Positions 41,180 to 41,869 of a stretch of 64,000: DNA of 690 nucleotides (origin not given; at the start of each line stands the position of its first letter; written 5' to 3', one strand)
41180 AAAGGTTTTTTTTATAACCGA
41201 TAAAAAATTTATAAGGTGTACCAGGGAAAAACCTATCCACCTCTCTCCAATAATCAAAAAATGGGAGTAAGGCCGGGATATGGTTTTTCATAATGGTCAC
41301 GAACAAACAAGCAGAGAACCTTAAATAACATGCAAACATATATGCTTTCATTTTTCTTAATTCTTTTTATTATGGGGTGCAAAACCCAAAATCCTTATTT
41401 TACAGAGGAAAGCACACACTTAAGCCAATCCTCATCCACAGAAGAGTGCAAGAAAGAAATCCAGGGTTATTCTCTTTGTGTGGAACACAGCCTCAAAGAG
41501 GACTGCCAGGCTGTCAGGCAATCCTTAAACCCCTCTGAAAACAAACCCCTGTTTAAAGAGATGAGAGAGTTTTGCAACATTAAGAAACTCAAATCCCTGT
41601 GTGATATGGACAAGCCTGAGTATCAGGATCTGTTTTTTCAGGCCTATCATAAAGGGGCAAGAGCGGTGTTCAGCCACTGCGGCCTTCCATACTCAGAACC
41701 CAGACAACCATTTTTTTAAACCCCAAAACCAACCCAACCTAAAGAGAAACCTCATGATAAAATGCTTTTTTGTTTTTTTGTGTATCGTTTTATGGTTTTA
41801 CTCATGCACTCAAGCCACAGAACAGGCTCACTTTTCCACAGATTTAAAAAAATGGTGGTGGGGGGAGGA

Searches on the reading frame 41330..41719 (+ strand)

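Call 53: search_protein_families(library=pfam, proteins=[window:41330-41719:+], max_evalue=0.01)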
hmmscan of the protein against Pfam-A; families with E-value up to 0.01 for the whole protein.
window:41330-41719:+ (129 aa): 1 family
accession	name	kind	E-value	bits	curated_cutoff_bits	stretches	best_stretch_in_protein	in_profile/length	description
PF05254.17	UPF0203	-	0.0062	17.2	27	1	23-58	21-54/69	Uncharacterised protein family (UPF0203)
